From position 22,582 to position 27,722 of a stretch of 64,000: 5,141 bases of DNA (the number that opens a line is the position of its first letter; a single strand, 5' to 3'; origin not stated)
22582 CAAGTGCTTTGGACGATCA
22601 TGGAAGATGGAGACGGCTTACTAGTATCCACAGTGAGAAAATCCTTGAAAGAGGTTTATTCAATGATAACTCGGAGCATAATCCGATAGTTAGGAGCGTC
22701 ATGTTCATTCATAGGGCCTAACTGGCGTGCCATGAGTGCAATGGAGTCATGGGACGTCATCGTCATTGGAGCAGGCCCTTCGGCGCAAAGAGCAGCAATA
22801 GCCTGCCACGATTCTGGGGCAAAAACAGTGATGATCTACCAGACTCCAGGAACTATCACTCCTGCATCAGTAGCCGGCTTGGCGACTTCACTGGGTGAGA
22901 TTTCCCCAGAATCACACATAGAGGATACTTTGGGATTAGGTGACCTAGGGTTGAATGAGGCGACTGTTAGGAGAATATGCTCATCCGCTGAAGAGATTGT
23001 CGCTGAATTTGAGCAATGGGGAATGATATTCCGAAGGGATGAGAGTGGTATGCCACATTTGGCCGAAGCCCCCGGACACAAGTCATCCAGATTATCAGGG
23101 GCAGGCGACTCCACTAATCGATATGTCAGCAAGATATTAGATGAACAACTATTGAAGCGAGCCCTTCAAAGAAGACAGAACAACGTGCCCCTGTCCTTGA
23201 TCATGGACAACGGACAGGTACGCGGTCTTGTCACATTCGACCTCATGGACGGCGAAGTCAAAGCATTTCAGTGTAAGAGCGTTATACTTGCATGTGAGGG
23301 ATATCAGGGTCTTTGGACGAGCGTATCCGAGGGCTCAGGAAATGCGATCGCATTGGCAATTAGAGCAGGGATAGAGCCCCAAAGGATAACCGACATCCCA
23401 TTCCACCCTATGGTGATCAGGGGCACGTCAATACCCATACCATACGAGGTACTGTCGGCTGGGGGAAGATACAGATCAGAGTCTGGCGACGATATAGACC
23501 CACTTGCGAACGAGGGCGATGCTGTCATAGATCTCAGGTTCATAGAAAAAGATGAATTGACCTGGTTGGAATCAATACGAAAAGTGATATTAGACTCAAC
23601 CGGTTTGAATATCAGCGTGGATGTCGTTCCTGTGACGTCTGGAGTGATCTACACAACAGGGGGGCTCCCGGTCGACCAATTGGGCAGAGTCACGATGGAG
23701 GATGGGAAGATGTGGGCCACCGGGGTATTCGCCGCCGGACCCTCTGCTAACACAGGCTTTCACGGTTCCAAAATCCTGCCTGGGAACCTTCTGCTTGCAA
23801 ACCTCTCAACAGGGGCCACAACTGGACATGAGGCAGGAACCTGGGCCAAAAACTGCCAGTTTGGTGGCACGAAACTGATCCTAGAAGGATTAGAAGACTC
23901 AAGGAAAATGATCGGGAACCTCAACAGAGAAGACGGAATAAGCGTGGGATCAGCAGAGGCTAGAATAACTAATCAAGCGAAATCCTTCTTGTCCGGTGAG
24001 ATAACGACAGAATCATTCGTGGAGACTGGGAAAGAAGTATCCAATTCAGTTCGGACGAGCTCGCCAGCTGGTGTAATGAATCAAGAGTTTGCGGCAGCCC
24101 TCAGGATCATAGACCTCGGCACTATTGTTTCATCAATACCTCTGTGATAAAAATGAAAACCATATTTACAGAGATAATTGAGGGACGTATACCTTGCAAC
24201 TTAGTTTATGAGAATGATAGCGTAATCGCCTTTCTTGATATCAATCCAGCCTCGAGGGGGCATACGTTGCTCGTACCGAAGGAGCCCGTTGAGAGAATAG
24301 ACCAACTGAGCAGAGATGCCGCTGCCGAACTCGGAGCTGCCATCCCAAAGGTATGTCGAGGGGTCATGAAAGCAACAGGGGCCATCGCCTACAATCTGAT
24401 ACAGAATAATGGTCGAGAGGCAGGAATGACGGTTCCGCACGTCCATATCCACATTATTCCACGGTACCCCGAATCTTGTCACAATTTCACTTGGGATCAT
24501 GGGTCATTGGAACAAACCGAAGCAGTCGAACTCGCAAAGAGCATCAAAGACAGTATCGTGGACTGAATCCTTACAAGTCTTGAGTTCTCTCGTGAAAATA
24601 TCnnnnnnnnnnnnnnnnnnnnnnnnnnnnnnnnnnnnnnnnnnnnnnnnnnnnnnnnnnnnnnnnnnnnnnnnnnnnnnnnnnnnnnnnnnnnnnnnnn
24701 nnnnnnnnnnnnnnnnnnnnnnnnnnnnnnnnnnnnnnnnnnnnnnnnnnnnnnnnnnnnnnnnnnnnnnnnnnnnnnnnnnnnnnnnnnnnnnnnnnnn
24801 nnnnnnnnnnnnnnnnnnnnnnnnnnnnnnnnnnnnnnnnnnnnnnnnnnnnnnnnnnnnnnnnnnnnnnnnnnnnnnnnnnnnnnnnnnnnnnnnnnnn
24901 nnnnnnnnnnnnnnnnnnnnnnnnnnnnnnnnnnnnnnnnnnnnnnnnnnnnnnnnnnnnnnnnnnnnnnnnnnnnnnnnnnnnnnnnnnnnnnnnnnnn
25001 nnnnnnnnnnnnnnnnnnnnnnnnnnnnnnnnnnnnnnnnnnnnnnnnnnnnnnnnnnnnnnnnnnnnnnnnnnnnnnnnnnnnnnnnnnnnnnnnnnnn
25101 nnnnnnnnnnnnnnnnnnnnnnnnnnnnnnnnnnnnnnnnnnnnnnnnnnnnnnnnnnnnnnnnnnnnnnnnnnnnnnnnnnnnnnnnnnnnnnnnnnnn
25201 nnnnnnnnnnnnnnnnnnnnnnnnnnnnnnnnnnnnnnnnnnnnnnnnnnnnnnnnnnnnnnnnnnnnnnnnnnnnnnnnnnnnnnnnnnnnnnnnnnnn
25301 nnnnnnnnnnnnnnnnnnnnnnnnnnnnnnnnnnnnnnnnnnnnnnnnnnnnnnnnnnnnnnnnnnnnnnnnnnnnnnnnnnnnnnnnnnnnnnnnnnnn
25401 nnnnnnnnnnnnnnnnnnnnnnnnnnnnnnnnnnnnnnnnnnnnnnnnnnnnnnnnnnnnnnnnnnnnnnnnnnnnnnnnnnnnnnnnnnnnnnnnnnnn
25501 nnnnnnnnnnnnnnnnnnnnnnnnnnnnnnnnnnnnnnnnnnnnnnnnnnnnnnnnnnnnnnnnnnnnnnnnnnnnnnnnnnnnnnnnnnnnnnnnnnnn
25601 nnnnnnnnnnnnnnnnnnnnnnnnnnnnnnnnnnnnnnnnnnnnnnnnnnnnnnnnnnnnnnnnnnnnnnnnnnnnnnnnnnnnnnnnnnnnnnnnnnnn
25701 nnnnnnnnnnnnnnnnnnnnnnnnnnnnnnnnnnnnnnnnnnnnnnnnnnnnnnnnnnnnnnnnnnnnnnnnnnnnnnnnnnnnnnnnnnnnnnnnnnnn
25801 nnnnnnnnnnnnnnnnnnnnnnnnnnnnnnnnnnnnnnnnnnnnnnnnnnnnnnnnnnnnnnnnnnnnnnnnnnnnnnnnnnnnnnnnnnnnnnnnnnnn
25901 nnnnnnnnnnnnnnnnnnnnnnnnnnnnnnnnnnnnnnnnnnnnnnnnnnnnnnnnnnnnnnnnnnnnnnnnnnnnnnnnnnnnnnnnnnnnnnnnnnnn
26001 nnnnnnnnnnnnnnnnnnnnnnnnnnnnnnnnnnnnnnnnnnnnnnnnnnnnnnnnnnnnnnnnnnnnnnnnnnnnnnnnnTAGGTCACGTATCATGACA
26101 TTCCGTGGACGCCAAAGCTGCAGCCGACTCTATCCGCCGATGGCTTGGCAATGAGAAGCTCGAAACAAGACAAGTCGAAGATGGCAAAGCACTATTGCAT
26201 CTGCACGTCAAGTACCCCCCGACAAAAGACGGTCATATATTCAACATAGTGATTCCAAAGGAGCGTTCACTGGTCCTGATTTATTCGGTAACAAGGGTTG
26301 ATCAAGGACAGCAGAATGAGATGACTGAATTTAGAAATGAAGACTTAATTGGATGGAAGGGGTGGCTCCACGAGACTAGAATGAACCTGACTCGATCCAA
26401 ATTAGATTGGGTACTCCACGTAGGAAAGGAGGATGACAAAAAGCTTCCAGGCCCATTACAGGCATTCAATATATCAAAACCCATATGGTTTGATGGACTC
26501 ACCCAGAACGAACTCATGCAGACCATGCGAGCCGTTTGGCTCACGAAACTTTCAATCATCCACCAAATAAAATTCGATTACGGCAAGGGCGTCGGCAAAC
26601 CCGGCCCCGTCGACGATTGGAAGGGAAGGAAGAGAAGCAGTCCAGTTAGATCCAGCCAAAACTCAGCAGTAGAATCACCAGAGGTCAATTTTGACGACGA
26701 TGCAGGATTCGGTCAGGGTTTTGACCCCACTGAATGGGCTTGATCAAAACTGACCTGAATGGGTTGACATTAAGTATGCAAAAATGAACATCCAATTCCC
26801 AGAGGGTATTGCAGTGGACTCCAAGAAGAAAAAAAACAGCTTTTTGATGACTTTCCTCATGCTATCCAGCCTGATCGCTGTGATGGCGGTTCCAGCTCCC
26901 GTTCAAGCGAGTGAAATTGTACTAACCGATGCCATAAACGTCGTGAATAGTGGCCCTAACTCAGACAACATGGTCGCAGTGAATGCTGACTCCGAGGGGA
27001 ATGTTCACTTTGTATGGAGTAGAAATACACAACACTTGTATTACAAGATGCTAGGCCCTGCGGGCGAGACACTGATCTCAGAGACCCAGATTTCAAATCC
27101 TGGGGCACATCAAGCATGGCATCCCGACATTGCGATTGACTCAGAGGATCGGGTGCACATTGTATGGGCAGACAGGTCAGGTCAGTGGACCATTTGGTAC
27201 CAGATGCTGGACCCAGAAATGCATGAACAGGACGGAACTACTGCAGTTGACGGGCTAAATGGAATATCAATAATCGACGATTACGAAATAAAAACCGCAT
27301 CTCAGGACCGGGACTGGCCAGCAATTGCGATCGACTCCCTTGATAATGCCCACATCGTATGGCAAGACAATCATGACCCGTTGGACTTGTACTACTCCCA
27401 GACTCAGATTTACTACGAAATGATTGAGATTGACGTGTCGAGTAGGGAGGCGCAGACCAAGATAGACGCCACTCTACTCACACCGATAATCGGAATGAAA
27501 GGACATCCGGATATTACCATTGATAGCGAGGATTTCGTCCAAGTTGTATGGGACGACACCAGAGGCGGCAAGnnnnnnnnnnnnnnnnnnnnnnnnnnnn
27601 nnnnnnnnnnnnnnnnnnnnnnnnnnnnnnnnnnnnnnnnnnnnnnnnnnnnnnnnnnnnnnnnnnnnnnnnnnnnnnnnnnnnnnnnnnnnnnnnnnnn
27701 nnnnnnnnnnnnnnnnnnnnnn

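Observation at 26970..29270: vWA/MIDAS domain nested inside the fourth of seven propeller-like repeats: integrin-alpha-like architecture in an archaeal surface protein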

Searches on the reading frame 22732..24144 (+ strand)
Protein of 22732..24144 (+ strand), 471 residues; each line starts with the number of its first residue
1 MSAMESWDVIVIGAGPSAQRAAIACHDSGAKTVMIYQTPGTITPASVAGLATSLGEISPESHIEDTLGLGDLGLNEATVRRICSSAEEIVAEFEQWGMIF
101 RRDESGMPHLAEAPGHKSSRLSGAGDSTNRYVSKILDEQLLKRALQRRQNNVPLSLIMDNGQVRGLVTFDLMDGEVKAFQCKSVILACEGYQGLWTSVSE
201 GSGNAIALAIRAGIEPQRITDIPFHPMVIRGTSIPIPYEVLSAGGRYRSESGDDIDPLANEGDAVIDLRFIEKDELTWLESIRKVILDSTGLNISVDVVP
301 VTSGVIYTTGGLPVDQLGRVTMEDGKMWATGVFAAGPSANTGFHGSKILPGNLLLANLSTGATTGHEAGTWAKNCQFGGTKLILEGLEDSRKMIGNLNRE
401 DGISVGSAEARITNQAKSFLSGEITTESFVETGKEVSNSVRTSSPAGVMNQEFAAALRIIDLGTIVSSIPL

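Call 18: search_protein_families(library=pfam, proteins=[window:22732-24144:+], max_evalue=0.001)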
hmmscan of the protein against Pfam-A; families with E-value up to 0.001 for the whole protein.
window:22732-24144:+ (471 aa): 3 families
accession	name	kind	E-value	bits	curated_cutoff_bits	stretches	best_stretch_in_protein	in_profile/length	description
PF00890.30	FAD_binding_2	-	4.2e-35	122.2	20.4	2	8-231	1-259/414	FAD binding domain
PF12831.13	FAD_oxidored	-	7.3e-06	26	27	1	8-185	1-141/416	FAD dependent oxidoreductase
PF03486.20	HI0933_like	-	8e-05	22.6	50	0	172-336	146-217/244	HI0933-like protein Rossmann domain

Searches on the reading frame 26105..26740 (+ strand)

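Call 18: search_protein_families(library=pfam, proteins=[window:26105-26740:+], max_evalue=0.001)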
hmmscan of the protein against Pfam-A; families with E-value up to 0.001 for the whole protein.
window:26105-26740:+ (212 aa): 1 family
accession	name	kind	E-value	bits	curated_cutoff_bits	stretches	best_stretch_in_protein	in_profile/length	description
PF10061.14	DUF2299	-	5.1e-15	55.9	22.8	1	10-153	2-136/138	Uncharacterized conserved protein (DUF2299)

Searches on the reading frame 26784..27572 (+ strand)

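Call 5: search_protein_families(library=pfam, proteins=[window:26784-27572:+], max_evalue=10)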
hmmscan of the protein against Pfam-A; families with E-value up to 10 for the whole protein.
window:26784-27572:+ (263 aa): 1 family
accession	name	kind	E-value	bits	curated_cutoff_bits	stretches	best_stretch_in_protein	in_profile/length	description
PF06739.17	SBBP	-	0.012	16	20.5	0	181-192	18-29/38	Beta-propeller repeat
